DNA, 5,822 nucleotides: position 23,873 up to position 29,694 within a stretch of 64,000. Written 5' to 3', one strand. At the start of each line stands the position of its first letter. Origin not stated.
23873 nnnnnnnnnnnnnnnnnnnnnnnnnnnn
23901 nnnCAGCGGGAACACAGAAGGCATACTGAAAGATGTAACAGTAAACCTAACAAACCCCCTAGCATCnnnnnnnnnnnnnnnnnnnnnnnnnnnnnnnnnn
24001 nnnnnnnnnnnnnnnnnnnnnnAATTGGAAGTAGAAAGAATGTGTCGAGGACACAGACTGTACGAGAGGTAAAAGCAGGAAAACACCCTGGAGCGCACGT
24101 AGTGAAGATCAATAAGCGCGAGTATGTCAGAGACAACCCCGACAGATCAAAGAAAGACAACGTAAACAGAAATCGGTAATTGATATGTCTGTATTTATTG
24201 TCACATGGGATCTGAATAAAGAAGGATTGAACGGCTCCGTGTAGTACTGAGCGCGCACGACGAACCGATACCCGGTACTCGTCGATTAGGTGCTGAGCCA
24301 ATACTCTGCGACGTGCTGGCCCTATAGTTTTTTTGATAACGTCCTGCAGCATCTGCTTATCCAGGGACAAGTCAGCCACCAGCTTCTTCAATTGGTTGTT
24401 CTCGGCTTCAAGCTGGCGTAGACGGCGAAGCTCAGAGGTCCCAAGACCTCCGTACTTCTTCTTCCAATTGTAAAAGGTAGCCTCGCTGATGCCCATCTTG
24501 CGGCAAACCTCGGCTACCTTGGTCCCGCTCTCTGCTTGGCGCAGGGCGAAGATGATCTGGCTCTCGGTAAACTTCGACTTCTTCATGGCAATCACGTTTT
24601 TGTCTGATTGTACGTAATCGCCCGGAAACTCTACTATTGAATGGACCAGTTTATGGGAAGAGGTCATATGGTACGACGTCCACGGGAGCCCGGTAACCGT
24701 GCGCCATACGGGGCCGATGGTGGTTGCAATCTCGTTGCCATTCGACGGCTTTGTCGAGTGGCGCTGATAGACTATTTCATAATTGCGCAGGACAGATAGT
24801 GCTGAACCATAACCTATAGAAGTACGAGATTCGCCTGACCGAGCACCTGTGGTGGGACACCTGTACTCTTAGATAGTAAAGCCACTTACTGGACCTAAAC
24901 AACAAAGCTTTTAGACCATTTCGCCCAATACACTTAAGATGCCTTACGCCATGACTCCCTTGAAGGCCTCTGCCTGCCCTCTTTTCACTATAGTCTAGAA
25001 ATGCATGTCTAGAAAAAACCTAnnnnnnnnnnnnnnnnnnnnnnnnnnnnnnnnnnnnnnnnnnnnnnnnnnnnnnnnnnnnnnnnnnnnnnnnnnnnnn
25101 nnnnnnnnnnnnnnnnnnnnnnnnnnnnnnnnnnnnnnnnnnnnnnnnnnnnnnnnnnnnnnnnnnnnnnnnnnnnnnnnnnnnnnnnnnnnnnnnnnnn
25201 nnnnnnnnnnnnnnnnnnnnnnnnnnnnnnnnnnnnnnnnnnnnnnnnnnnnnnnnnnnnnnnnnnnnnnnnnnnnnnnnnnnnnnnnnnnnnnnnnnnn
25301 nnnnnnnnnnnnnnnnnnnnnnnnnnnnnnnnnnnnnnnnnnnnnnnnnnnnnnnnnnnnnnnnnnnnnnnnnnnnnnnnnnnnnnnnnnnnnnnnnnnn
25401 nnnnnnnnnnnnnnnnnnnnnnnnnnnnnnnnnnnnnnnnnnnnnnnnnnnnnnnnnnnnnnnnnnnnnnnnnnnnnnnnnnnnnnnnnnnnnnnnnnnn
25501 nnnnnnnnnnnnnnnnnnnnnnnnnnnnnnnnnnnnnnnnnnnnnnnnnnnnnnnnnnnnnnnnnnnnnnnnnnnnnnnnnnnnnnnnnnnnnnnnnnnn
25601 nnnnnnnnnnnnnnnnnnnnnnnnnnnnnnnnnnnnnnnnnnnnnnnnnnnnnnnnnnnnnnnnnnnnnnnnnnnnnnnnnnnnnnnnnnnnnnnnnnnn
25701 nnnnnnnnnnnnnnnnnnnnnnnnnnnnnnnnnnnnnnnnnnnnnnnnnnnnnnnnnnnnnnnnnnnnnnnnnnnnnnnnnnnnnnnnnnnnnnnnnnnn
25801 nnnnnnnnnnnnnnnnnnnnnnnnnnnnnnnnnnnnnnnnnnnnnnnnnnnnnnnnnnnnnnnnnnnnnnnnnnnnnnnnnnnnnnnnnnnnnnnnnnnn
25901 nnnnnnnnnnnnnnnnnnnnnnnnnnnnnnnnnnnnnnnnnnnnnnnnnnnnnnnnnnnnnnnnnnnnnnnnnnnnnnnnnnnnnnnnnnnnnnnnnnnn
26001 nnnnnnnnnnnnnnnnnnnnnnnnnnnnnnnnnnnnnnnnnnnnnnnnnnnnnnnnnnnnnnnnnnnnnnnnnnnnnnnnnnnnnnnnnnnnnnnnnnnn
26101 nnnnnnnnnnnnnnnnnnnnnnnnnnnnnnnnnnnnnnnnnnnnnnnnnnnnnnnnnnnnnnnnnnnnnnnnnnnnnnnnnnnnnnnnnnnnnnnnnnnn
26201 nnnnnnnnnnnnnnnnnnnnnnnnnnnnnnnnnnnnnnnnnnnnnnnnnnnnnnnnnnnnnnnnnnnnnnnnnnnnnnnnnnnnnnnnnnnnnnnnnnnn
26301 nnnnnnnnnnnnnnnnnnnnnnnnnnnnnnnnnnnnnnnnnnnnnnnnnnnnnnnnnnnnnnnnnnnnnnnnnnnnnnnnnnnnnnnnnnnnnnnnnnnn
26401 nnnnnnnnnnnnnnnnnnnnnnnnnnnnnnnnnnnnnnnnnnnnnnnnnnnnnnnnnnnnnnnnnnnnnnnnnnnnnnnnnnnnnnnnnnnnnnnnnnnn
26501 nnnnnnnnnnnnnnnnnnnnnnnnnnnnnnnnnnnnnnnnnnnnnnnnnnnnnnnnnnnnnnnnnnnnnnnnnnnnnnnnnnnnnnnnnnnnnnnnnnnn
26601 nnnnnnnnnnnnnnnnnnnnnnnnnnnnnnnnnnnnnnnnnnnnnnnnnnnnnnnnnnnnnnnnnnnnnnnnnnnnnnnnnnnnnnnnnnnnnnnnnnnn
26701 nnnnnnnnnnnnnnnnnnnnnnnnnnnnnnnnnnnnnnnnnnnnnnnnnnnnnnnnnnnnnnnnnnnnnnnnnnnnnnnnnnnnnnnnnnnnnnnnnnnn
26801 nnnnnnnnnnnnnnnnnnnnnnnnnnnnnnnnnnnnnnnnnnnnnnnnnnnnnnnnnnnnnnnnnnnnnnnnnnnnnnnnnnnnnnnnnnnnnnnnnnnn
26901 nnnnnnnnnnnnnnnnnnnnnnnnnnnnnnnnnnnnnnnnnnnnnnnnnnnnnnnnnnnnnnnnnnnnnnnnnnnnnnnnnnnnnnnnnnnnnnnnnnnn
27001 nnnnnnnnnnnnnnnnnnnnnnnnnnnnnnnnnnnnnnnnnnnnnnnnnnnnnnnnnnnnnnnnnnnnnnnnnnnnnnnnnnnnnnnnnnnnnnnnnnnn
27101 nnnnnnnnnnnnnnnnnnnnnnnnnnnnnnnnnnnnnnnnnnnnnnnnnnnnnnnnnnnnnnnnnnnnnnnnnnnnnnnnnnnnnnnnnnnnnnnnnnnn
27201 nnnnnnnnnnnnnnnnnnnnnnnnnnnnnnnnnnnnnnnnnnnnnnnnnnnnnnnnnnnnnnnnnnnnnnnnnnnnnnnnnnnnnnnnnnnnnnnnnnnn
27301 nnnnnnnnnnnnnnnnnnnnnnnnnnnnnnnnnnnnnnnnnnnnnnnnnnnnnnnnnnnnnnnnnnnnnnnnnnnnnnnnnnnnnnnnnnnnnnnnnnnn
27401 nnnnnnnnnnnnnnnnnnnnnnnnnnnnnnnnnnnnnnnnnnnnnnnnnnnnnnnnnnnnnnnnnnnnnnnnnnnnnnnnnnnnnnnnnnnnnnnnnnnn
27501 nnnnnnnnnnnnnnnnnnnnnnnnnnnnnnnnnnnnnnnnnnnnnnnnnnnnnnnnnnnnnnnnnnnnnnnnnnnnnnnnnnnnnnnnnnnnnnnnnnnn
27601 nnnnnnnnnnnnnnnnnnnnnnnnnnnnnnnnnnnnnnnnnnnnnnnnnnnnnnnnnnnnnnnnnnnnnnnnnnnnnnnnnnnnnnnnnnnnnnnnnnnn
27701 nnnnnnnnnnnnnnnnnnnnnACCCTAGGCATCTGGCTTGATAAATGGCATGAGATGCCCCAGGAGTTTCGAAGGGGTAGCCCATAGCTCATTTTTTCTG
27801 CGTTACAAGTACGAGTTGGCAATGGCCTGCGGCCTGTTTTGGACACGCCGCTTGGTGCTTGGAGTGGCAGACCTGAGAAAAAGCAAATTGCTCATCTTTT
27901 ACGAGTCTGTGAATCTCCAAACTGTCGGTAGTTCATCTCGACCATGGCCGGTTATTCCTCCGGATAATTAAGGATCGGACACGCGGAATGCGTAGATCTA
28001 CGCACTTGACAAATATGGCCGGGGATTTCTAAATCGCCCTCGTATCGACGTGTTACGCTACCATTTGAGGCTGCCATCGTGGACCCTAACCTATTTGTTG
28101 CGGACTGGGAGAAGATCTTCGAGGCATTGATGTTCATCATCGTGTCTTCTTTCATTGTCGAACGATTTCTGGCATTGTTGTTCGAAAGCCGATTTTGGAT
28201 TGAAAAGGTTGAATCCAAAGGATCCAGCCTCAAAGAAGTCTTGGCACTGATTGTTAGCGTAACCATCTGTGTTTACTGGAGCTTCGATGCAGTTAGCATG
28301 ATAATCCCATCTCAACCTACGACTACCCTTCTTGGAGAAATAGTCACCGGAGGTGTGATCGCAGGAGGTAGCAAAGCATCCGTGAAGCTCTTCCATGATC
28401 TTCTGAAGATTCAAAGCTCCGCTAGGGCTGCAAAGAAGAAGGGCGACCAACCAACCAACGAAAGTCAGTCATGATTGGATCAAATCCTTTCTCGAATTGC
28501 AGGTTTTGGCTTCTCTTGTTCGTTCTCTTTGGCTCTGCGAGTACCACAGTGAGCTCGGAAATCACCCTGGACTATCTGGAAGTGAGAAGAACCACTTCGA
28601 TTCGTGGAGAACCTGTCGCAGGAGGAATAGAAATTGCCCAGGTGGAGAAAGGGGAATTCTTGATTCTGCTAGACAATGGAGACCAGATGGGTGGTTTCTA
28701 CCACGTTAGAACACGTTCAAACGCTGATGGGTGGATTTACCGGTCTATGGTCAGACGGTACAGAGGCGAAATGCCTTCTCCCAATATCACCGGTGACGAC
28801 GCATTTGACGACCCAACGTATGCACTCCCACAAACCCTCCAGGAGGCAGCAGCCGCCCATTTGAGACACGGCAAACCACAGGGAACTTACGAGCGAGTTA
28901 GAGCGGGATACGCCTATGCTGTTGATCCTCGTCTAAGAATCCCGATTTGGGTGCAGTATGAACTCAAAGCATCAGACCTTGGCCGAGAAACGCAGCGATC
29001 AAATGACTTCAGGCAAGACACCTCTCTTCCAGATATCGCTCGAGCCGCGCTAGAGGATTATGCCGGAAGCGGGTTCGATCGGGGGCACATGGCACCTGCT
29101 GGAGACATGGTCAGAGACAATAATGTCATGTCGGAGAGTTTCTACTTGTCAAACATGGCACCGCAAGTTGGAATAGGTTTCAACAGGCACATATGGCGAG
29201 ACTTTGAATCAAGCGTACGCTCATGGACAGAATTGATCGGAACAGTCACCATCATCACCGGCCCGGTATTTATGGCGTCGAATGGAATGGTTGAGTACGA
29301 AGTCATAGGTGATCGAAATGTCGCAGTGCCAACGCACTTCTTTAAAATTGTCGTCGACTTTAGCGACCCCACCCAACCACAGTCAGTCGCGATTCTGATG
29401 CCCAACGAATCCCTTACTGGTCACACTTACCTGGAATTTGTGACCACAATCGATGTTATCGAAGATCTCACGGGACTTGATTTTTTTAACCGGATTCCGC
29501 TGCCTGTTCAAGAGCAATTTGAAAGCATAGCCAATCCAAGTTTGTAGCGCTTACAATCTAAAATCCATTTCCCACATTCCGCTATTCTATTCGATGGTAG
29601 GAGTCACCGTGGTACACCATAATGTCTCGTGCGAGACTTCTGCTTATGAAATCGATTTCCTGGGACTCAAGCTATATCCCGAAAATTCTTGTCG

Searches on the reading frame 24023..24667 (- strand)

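Call 5: search_protein_families(library=pfam, proteins=[window:24023-24667:-], max_evalue=0.01)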
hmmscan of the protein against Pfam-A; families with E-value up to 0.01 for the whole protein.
window:24023-24667:- (215 aa): 8 families
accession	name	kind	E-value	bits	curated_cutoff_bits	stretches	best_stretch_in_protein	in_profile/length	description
PF01527.26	HTH_Tnp_1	-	2.1e-23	82.7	24.1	1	28-98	1-75/75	Transposase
PF13518.12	HTH_28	-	3.4e-08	33.9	25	1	41-82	5-46/52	Helix-turn-helix domain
PF13384.12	HTH_23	-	1.2e-06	28.6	24.6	1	41-74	13-45/50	Homeodomain-like domain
PF13551.12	HTH_29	-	1.5e-06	28.7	28.1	1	41-76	4-40/64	Winged helix-turn helix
PF06056.18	Terminase_5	-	0.00062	20.1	20.3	1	50-81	15-46/58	Putative ATPase subunit of terminase (gpP-like)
PF01710.22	HTH_Tnp_IS630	-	0.00078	19.9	21.3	1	44-113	14-79/119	Transposase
PF13022.12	HTH_Tnp_1_2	-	0.0025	18.4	27.9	1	50-71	28-49/122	Helix-turn-helix of insertion element transposase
PF13443.12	HTH_26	-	0.0051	17.5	22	0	45-80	7-43/63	Cro/C1-type HTH DNA-binding domain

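Call 6: search_protein_families(library=padloc, proteins=[window:24023-24667:-], max_evalue=0.01)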
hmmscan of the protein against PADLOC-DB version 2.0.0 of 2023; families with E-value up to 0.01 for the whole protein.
window:24023-24667:- (215 aa): 2 families
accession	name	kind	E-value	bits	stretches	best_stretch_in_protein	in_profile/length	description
PDLC02590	DrmC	-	4.5e-29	98.7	1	28-114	1-87/88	DrmC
PDLC04133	mad1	-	0.0077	14.5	0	49-72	6-29/60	mads_1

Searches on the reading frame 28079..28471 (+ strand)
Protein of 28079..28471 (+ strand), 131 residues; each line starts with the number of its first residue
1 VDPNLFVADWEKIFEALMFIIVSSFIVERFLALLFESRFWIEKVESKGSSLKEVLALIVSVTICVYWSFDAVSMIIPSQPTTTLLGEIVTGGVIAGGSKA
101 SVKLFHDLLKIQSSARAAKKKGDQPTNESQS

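Call 5: search_protein_families(library=pfam, proteins=[window:28079-28471:+], max_evalue=0.01)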
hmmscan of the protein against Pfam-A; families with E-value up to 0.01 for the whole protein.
window:28079-28471:+ (131 aa): 0 families

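Call 6: search_protein_families(library=padloc, proteins=[window:28079-28471:+], max_evalue=0.01)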
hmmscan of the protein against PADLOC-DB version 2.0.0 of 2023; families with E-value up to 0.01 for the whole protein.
window:28079-28471:+ (131 aa): 0 families

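Call 7: search_protein_families(library=ncbifam, proteins=[window:28079-28471:+], max_evalue=0.1)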
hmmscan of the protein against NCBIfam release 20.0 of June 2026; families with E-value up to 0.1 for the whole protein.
window:28079-28471:+ (131 aa): 1 family
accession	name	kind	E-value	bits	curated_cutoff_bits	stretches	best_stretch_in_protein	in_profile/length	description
NF009407.0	PRK12768.1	equivalog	0.099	12.5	191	0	10-77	23-88/242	sulfate transporter family protein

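Call 8: search_protein_families(library=phrogs, proteins=[window:28079-28471:+], max_evalue=0.1)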
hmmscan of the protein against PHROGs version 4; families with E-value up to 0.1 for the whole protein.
window:28079-28471:+ (131 aa): 0 families

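Call 88: search_protein_families(library=pfam, proteins=[window:28079-28471:+], max_evalue=1)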
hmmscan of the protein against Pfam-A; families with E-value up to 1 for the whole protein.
window:28079-28471:+ (131 aa): 1 family
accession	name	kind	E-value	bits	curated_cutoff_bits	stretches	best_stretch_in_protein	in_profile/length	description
PF11100.13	TrbE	-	0.041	14.6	25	1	54-74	10-29/66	Conjugal transfer protein TrbE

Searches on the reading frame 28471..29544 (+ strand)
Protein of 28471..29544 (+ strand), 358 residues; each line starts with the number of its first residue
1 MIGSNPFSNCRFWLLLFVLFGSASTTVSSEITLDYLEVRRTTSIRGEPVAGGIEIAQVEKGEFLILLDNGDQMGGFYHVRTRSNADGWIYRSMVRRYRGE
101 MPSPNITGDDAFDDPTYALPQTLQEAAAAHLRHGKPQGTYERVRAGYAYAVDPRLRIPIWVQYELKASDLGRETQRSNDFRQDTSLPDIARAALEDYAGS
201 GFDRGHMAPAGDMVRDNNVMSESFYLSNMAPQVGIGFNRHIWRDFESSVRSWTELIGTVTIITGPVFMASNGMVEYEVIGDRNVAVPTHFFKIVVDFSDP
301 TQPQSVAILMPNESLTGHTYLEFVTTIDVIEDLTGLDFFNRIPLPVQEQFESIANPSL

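Call 5: search_protein_families(library=pfam, proteins=[window:28471-29544:+], max_evalue=0.01)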
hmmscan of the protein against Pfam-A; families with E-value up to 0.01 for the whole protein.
window:28471-29544:+ (358 aa): 2 families
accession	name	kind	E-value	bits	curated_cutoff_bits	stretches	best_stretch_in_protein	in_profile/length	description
PF01223.29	Endonuclease_NS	-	7.1e-51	173.4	23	1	131-342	6-220/223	DNA/RNA non-specific endonuclease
PF08239.17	SH3_3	-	0.0096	16.5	27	0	43-93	4-52/54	Bacterial SH3 domain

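Call 6: search_protein_families(library=padloc, proteins=[window:28471-29544:+], max_evalue=0.01)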
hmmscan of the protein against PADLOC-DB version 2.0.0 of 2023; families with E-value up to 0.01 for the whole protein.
window:28471-29544:+ (358 aa): 0 families

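Call 7: search_protein_families(library=ncbifam, proteins=[window:28471-29544:+], max_evalue=0.1)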
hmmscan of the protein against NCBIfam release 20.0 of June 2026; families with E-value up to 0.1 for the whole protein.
window:28471-29544:+ (358 aa): 1 family
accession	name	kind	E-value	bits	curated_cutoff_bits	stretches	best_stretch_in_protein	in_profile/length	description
TIGR04211.1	SH3_and_anchor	equivalog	0.044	13.4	65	1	56-95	22-59/198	TIGR04211 family SH3 domain-containing protein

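Call 8: search_protein_families(library=phrogs, proteins=[window:28471-29544:+], max_evalue=0.1)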
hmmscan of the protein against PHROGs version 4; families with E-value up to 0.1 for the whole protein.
window:28471-29544:+ (358 aa): 1 family
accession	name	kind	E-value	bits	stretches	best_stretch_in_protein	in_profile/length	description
phrog_14168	-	DNA, RNA and nucleotide metabolism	5.4e-34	118.9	1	146-339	50-235/235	nuclease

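Call 12: list_cluster_members(proteins=[P0001, P0002, window:28471-29544:+, window:28079-28471:+, window:31459-32859:-, window:32862-34352:-])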
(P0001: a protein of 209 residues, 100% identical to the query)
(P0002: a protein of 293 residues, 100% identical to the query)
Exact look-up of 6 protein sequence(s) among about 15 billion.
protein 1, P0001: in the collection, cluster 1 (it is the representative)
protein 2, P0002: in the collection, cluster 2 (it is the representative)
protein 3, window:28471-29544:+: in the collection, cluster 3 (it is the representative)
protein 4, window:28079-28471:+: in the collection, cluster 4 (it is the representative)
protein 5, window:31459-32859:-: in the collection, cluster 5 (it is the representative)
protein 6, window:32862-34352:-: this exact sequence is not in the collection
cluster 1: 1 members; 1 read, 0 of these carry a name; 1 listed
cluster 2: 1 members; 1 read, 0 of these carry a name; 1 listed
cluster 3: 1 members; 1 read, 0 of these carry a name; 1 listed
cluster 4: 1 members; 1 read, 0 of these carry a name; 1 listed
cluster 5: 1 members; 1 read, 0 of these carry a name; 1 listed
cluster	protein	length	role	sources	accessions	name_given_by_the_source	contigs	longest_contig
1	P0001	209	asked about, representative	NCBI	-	-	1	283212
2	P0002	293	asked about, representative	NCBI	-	-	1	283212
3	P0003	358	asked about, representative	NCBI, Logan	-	-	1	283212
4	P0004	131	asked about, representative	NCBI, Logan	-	-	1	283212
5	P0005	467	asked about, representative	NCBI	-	-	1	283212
